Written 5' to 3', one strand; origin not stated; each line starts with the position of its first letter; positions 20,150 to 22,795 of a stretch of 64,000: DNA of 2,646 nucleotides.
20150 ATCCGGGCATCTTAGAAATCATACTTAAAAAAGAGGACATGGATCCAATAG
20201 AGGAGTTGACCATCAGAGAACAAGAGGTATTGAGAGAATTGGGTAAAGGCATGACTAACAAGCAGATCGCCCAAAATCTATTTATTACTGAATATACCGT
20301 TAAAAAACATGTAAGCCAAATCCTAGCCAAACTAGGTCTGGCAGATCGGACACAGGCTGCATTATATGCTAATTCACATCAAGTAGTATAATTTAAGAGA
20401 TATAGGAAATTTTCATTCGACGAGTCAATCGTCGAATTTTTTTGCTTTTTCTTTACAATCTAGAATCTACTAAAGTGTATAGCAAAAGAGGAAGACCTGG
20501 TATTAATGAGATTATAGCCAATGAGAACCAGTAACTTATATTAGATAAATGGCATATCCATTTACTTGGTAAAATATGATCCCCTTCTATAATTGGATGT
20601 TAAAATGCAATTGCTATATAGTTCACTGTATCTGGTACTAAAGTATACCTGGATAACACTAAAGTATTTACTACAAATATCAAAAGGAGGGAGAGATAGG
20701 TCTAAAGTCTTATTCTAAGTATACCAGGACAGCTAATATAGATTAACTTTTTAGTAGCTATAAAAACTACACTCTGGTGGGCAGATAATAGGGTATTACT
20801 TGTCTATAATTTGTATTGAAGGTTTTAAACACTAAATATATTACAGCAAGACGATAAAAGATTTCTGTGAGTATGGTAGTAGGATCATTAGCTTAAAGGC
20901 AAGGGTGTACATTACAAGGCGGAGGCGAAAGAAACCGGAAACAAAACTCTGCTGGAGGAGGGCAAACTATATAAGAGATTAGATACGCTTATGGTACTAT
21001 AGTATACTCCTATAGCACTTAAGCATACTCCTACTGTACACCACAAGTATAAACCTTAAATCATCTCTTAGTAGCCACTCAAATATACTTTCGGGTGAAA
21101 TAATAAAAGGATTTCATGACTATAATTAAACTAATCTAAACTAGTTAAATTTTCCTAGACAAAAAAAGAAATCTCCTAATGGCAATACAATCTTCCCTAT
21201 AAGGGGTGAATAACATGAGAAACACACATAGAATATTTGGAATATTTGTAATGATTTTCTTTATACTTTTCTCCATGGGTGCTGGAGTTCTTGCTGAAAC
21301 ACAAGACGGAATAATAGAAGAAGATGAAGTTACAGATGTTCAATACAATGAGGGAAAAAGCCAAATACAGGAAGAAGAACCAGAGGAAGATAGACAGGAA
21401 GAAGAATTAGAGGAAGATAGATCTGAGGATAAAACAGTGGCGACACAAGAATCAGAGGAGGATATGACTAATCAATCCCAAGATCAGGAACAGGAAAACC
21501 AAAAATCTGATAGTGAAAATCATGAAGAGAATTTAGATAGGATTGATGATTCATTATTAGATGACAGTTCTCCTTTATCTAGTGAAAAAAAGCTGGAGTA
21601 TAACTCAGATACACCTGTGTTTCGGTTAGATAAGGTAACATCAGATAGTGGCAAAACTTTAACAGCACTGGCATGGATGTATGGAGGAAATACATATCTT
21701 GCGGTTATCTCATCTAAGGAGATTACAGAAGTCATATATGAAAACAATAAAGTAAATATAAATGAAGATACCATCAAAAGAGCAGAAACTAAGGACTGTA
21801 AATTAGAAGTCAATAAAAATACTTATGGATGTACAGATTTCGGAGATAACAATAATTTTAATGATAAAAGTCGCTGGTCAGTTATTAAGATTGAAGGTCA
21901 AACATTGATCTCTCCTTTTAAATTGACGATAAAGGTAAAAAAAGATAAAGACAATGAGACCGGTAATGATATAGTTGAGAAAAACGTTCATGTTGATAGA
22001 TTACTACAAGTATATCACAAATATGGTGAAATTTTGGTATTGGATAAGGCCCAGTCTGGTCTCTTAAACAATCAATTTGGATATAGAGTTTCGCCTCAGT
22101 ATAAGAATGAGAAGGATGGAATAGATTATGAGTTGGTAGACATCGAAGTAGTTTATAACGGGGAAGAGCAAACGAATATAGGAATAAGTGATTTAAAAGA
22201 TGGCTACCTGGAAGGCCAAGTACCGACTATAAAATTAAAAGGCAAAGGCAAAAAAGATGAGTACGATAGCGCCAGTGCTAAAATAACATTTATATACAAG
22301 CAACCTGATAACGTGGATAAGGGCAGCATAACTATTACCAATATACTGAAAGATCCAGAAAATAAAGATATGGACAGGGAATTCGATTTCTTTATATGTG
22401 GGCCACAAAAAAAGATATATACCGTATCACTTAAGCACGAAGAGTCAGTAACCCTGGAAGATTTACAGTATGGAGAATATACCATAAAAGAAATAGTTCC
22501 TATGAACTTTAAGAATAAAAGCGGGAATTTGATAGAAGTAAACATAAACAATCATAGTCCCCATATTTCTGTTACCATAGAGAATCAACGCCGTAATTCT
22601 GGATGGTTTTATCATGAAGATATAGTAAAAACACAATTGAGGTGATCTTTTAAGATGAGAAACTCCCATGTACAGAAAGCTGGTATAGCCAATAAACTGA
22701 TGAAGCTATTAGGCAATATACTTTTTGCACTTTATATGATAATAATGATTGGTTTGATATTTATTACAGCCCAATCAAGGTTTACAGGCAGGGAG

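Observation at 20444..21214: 770-nt ORF-free spacer with CTAAAGT-repeat array between the regulator operon and the fibre operon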

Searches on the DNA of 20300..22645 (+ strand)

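Call 4: search_rna_families(source=window, start=20300, end=21350, threshold=evalue, max_evalue=10, show_alignments=3)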
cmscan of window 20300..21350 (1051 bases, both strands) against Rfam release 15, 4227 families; matches with E-value up to 10: 3.
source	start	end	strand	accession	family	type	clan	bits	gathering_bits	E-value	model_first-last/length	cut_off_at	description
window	21058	21128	-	RF01192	SNORD11B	Gene; snRNA; snoRNA; CD-box;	CL00103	19.2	50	2.7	1-87/87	no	Small nucleolar RNA SNORD11B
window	20380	20471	+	RF01479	rli48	Gene; sRNA;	-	17.5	100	4.5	1-149/149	no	Listeria sRNA rli48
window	20967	21038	-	RF02520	mir-965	Gene; miRNA;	-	16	43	4.8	1-76/76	no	mir-965 microRNA precursor family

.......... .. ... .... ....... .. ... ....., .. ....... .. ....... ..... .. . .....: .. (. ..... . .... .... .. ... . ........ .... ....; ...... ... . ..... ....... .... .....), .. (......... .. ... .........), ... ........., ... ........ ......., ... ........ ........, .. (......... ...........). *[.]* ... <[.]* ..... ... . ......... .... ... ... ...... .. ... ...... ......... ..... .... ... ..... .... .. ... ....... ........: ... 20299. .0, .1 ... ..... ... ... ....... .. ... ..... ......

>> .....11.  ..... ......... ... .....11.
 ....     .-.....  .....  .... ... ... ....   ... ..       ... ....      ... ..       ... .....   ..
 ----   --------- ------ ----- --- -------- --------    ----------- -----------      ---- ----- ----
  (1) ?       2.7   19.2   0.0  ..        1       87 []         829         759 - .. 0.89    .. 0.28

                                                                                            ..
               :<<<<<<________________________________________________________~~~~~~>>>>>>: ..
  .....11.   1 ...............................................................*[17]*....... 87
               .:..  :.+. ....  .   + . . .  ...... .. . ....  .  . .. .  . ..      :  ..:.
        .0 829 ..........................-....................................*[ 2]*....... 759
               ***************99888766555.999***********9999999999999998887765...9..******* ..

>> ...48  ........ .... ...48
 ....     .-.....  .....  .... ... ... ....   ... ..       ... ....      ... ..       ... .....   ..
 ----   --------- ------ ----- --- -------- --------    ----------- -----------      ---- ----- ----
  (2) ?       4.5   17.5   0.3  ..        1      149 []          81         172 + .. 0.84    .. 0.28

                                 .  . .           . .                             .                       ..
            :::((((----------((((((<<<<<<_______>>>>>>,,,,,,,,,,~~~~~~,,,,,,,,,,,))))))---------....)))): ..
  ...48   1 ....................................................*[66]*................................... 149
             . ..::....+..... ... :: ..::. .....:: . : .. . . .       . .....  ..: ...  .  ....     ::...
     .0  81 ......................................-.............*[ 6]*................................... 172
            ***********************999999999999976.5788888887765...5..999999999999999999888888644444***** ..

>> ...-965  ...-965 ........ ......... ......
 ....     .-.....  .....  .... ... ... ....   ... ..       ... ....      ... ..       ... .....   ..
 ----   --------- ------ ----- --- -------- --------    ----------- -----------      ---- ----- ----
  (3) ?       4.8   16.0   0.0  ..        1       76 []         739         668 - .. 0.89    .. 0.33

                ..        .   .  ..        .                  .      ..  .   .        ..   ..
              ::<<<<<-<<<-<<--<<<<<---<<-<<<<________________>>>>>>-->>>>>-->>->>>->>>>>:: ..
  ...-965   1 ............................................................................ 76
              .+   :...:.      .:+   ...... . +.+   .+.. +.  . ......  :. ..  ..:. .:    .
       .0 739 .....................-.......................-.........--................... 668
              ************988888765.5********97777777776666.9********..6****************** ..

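Call 37: search_rna_families(sources=[L005, L014, L016, L019, L004, L017, L018, L020], threshold=gathering)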
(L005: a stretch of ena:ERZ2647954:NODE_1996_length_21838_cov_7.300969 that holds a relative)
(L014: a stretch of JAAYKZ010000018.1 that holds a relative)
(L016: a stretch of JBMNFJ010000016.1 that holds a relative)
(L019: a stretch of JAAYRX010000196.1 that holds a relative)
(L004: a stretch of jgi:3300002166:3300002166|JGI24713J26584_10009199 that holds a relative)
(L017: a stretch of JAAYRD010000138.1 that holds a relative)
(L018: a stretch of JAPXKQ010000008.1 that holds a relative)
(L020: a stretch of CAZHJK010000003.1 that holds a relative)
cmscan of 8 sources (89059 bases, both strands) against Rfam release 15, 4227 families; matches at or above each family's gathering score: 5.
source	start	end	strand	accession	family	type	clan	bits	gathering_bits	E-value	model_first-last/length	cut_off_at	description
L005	2808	2893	+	RF01051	c-di-GMP-I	Cis-reg; riboswitch;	CL00126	82.7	35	1.3e-14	1-87/87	no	c-di-GMP-I riboswitch aptamer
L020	4232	4320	+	RF01051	c-di-GMP-I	Cis-reg; riboswitch;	CL00126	79.5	35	7.6e-14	1-87/87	no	c-di-GMP-I riboswitch aptamer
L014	156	240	+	RF03167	c-di-GMP-I-GGC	Cis-reg; riboswitch;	CL00126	67.6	59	1.1e-13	1-80/80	no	c-di-GMP-I-GGC riboswitch aptamer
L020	3919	4003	+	RF01786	c-di-GMP-II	Cis-reg; riboswitch;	CL00127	67.1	53.5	1e-12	1-84/84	no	Cyclic di-GMP-II riboswitch aptamer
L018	7570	7648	+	RF01051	c-di-GMP-I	Cis-reg; riboswitch;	CL00126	61.9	35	1.5e-09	1-87/87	no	c-di-GMP-I riboswitch aptamer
